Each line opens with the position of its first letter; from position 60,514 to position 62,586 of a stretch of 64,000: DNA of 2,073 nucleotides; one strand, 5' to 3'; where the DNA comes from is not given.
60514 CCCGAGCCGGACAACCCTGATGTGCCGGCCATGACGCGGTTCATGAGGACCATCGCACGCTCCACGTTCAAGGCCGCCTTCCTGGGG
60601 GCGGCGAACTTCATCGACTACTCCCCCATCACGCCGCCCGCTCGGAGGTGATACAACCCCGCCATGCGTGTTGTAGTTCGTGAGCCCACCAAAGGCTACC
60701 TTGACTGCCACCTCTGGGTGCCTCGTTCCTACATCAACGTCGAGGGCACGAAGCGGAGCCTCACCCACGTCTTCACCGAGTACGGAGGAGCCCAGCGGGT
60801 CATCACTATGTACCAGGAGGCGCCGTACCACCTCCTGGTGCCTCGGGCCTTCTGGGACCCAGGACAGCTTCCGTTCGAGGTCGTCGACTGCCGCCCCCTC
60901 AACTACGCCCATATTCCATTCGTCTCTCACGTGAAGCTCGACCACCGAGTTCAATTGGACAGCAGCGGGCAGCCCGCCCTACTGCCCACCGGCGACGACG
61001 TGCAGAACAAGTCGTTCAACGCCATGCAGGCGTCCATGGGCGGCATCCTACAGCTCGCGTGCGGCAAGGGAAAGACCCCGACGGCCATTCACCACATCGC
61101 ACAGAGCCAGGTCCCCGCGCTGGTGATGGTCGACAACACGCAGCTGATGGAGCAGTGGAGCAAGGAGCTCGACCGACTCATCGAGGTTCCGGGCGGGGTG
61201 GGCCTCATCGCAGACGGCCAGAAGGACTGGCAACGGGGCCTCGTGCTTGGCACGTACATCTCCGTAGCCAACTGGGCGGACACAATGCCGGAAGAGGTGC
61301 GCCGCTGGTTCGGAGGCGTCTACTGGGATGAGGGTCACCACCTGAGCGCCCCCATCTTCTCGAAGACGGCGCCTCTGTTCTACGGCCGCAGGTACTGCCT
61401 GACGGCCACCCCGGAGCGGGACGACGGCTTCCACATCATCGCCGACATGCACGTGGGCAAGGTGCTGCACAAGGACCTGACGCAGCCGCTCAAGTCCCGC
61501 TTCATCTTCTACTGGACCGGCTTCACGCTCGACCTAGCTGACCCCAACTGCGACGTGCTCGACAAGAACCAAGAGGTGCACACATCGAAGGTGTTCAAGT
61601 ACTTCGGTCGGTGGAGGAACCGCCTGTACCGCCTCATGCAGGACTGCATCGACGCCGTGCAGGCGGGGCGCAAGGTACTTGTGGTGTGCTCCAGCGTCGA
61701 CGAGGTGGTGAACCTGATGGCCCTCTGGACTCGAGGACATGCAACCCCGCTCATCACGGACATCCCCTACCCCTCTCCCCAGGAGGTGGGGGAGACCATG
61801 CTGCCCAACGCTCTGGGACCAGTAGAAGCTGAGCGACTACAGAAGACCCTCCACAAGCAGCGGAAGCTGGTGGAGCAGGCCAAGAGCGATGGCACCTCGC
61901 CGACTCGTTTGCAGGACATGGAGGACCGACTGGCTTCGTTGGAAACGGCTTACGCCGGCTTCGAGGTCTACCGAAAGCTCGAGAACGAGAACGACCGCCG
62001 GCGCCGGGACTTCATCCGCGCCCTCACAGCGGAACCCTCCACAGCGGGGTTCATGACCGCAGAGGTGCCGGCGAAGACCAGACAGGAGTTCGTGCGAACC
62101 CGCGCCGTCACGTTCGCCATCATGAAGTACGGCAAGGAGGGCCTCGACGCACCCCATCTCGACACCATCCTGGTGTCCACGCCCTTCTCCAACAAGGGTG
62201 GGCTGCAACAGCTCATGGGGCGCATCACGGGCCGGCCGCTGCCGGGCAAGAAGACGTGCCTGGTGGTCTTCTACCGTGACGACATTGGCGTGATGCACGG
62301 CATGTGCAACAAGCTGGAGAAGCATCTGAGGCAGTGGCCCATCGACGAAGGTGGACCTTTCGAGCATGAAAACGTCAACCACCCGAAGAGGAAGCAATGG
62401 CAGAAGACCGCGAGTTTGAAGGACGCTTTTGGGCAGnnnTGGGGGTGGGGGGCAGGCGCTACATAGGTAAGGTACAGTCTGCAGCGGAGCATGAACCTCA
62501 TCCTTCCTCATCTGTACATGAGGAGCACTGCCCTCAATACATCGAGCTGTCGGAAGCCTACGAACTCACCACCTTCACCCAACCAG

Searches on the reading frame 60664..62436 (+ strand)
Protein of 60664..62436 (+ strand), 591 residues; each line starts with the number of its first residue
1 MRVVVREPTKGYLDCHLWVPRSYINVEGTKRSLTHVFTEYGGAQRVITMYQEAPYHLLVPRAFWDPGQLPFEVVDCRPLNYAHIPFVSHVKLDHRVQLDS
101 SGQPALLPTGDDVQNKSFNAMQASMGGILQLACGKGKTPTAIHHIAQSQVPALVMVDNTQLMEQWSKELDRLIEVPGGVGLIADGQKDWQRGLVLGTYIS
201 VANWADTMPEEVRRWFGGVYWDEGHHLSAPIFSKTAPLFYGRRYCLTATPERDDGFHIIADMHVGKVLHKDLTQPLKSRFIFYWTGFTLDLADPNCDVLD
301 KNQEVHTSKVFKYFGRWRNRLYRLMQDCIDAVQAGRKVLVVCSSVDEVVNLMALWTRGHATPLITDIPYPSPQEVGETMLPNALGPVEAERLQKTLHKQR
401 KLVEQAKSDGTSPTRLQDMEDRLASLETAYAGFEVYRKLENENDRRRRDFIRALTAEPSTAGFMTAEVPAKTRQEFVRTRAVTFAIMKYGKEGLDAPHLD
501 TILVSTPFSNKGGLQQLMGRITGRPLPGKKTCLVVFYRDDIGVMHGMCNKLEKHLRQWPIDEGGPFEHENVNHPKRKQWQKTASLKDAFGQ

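Call 13: search_protein_families(library=pfam, proteins=[window:60664-62436:+], max_evalue=0.001)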
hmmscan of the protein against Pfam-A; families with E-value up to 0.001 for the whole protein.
window:60664-62436:+ (591 aa): 1 family
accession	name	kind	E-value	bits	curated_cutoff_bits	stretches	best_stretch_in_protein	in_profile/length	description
PF04851.21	ResIII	-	2.8e-09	37.5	22.5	1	124-252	23-164/164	Type III restriction enzyme, res subunit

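Call 14: search_protein_families(library=phrogs, proteins=[window:60664-62436:+], max_evalue=0.001)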
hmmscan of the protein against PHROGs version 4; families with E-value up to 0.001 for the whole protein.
window:60664-62436:+ (591 aa): 1 family
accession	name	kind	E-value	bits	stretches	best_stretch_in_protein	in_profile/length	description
phrog_16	-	DNA, RNA and nucleotide metabolism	1.9e-28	100.2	2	114-351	277-508/986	DNA helicase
